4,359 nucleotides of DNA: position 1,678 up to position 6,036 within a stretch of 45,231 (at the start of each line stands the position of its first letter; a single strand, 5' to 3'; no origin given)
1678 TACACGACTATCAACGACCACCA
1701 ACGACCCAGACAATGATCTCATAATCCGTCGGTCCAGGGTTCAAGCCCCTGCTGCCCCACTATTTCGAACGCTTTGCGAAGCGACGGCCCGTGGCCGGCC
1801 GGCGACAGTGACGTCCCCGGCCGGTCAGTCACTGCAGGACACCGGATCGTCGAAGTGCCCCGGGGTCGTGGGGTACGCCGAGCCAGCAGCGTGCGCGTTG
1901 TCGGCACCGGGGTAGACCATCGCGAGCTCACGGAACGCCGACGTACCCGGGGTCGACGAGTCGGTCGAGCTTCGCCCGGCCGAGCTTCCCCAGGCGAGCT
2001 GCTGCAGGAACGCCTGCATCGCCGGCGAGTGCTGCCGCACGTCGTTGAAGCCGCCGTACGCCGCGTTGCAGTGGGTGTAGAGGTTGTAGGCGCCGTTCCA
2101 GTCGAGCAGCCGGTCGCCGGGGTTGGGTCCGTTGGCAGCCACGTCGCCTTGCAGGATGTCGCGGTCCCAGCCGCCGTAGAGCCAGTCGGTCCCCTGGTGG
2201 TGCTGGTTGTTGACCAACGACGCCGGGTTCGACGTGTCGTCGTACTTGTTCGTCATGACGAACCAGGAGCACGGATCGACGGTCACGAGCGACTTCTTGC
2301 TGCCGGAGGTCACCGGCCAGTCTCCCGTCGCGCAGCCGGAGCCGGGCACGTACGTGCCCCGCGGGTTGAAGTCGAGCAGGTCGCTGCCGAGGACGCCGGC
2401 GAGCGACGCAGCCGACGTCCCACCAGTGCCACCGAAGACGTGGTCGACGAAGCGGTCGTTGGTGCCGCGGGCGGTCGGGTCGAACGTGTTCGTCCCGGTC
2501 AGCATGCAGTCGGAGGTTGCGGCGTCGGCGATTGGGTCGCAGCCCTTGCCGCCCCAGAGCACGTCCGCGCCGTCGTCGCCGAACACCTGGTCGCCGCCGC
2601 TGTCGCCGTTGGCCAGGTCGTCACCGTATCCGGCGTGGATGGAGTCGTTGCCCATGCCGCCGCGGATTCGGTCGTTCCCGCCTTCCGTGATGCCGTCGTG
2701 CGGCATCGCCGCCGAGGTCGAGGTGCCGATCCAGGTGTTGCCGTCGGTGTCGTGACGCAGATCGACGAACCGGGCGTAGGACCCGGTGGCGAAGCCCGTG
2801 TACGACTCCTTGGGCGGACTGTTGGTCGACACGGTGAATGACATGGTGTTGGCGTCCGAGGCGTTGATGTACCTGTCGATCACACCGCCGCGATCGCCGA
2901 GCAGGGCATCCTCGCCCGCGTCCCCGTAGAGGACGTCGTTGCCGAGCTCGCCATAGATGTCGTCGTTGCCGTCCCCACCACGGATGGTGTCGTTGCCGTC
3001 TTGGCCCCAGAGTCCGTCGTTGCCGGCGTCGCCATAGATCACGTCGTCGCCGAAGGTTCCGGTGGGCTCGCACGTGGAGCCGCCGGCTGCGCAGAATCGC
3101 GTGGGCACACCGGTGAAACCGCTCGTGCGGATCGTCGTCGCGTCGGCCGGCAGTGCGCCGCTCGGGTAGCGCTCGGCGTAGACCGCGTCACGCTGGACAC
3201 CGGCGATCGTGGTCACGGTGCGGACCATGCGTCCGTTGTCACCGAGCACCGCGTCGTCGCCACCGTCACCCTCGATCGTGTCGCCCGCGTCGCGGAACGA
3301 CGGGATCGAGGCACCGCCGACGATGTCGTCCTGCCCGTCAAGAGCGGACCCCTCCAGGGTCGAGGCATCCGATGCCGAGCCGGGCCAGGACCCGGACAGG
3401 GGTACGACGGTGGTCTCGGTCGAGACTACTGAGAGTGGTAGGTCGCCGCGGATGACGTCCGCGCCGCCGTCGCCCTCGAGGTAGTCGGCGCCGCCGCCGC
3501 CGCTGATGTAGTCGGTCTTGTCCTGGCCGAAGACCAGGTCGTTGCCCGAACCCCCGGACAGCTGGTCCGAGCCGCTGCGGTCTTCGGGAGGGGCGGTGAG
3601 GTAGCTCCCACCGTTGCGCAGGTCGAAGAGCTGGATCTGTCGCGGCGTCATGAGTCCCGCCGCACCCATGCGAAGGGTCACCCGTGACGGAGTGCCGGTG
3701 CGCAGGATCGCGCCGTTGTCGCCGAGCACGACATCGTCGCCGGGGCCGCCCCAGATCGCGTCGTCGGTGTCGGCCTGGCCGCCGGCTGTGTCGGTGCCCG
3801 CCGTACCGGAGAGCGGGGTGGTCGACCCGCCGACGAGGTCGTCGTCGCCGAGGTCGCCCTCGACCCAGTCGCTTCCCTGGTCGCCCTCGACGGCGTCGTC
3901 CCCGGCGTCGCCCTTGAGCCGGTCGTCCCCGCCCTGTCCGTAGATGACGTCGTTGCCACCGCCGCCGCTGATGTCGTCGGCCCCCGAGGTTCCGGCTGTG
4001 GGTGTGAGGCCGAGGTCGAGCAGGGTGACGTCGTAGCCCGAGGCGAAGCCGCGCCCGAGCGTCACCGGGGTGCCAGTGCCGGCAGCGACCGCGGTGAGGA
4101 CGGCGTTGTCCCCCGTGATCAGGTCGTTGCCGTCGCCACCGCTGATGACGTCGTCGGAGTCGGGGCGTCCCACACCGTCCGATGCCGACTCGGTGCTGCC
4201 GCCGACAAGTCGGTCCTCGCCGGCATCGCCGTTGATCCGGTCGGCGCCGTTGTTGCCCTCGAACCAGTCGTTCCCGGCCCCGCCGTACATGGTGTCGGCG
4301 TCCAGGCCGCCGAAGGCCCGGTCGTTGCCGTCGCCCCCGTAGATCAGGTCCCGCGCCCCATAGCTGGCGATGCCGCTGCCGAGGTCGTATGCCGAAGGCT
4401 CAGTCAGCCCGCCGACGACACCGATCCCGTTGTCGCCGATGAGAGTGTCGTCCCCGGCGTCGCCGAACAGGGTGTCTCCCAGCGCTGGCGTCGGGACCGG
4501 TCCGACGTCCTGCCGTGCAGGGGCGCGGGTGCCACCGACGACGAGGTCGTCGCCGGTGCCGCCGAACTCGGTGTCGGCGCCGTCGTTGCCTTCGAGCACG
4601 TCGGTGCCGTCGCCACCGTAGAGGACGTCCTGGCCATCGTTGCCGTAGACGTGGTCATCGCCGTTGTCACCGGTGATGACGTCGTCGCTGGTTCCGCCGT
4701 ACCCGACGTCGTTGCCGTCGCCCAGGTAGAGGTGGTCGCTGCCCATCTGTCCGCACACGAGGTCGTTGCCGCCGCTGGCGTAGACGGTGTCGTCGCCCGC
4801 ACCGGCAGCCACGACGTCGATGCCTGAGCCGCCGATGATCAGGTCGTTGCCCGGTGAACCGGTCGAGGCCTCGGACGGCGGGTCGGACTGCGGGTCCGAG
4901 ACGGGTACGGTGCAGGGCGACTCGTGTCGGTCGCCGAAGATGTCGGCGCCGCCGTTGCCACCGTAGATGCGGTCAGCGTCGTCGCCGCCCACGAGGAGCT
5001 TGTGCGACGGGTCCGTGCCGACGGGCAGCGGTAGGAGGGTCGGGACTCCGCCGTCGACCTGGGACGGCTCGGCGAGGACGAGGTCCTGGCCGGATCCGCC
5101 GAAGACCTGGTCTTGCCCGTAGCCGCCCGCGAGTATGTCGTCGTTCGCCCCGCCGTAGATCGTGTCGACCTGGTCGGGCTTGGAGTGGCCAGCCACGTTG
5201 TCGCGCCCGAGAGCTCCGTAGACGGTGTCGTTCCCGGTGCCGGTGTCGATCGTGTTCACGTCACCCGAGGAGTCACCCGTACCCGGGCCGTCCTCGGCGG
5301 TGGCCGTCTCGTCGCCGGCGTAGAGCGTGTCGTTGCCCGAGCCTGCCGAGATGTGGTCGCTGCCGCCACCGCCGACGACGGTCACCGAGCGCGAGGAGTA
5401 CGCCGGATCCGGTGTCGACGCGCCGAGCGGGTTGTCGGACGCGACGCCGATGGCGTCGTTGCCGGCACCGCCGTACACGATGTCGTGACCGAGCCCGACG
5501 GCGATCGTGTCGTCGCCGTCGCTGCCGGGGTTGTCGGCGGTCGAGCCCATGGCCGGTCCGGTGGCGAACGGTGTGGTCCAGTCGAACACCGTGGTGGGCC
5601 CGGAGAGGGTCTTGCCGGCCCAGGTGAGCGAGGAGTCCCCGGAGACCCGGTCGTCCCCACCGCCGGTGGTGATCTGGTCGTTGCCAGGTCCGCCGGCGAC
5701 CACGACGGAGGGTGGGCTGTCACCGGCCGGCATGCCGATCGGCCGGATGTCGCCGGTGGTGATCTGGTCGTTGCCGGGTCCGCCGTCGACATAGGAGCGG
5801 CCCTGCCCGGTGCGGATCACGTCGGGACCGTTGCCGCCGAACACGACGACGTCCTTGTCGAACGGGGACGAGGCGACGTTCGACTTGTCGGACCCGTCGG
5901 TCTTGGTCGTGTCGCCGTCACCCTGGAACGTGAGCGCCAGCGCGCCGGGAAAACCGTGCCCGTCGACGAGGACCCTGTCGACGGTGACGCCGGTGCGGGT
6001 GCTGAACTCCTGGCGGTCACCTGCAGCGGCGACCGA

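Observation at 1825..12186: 10.4-kb gene for a Sec-signal, RTX-repeat giant protein in a Gram-positive-type genome with no T1SS nearby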

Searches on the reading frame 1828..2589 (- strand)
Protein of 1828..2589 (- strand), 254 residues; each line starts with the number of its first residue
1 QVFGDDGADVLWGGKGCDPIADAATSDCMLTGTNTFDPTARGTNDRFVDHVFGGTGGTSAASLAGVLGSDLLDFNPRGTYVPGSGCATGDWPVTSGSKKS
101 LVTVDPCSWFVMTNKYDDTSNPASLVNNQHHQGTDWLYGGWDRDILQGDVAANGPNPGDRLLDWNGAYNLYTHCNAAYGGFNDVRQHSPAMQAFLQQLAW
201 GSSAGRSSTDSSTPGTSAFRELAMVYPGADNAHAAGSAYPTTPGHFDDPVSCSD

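Call 32: search_protein_families(library=pfam, proteins=[window:1828-2589:-], max_evalue=10)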
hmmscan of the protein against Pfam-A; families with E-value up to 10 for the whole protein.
window:1828-2589:- (254 aa): 1 family
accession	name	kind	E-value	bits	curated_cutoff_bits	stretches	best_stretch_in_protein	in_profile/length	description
PF00353.25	HemolysinCabind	-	0.0049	17.2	23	2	3-16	19-32/36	RTX calcium-binding nonapeptide repeat (4 copies)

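Call 53: find_homologous_proteins(query=window:1828-2514:-, max_evalue=0.001)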
Query window:1828-2514:- (229 aa): 136 proteins with E <= 0.001 among 653 candidates; the best 120 are listed.
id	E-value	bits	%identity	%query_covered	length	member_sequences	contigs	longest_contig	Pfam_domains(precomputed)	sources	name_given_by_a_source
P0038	4.7e-114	398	74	100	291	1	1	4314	PF00353.26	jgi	-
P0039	2.0e-112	393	82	89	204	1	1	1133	-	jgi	-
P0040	3.4e-100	353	70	99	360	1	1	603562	-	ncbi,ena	-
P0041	8.0e-100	352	70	100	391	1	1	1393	PF00353.26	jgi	jgi:hypothetical protein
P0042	1.3e-97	344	69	100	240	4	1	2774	-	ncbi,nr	ncbi:MAG: hypothetical protein QOH03_743, partial [Kribbellaceae bacterium]|nr:hypothetical protein 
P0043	2.2e-97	344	67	99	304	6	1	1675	PF00353.26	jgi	jgi:hypothetical protein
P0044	5.0e-97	343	67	99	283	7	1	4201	PF00353.26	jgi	jgi:hypothetical protein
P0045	5.3e-97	342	67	100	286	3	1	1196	PF00353.26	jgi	jgi:Ca2+-binding RTX toxin-like protein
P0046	2.2e-95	337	65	97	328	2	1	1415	PF00353.26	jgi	jgi:hypothetical protein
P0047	3.3e-94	333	67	100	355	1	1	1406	PF00353.26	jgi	jgi:hypothetical protein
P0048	8.4e-94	332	64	98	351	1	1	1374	-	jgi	jgi:hypothetical protein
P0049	7.0e-93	329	65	99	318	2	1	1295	PF00353.26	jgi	jgi:Ca2+-binding RTX toxin-like protein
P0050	4.0e-92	326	67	100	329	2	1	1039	PF00353.26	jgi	jgi:hypothetical protein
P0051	4.1e-92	326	67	98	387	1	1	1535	PF00353.26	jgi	jgi:RTX calcium-binding nonapeptide repeat (4 copies)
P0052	8.0e-91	322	64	100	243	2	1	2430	-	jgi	jgi:hypothetical protein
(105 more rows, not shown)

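Call 54: search_solved_structures(query=window:1828-2514:-, max_evalue=10)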
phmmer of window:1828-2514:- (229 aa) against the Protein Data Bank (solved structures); distinct sequences matched with E-value up to 10: 2.
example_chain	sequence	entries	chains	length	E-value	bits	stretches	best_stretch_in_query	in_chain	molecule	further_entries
4q31_A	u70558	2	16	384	0.7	12.9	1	166-227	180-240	cystathione gamma lyase CalE6 | CalE6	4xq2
4u1t_A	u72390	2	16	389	0.71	12.8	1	166-227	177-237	CalE6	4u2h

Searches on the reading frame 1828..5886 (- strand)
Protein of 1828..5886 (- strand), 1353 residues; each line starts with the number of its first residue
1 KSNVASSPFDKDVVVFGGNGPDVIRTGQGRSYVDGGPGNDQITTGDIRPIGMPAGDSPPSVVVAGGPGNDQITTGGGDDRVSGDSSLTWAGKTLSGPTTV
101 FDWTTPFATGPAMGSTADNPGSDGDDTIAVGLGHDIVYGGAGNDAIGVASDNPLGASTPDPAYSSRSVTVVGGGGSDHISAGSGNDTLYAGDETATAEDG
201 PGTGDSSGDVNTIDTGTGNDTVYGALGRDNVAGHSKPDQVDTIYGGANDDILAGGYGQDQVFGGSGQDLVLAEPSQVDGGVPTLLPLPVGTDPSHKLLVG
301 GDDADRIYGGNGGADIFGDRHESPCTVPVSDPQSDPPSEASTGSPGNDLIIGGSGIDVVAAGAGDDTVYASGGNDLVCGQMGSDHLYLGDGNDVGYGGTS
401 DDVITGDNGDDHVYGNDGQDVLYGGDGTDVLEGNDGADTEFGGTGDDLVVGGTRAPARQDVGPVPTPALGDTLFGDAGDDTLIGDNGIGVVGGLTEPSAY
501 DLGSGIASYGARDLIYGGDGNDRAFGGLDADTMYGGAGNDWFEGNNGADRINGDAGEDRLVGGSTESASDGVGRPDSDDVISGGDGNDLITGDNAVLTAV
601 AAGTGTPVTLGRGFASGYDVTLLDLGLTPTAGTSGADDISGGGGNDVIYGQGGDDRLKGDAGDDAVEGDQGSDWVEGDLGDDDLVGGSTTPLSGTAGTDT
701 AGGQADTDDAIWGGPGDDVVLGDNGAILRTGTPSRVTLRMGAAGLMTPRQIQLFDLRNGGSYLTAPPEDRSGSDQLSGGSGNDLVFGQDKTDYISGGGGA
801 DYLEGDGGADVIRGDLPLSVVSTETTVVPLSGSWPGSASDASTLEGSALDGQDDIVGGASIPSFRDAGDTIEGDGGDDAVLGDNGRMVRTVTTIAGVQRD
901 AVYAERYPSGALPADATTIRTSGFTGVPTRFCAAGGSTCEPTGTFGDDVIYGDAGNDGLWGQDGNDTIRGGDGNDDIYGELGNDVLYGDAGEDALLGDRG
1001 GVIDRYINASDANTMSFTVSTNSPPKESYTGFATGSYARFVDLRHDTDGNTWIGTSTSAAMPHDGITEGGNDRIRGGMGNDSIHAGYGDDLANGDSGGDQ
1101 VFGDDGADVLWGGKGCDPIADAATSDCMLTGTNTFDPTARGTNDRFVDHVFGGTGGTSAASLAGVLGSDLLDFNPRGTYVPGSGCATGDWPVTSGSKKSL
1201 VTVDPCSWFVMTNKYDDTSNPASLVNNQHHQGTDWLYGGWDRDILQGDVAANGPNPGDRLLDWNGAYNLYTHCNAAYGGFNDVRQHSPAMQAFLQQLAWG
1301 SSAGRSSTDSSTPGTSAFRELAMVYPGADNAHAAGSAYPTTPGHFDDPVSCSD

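Call 83: search_solved_structures(query=window:1828-5886:-, max_evalue=0.00001)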
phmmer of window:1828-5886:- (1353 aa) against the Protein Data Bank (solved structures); distinct sequences matched with E-value up to 0.00001: 10.
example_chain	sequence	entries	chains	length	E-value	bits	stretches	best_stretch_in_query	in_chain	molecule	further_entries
7usl_C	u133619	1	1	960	1.6e-28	102.4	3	482-688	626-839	Bifunctional hemolysin-adenylate cyclase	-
7rah_E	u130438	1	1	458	8.6e-20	73.4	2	942-999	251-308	Bifunctional adenylate cyclase toxin/hemolysin CyaA,Bifunctional adenylate cyclase toxin/h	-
6sus_A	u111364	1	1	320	6.2e-13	50.7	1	483-688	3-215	Bifunctional hemolysin/adenylate cyclase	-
9p6c_A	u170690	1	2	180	7e-09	37.3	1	942-1001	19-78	Hemolysin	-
2zj6_A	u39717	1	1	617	1.9e-08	35.9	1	381-566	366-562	Lipase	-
2z8x_A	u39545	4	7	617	2.4e-08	35.5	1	381-566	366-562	Lipase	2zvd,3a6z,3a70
2zj7_A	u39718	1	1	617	2.4e-08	35.5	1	381-566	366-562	Lipase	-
2z8z_A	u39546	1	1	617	2.5e-08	35.5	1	381-566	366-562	Lipase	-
9p0c_A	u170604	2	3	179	3.3e-06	28.4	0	942-1000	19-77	Hemolysin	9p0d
5cvw_A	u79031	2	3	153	7.1e-06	27.3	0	944-1000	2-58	Bifunctional hemolysin/adenylate cyclase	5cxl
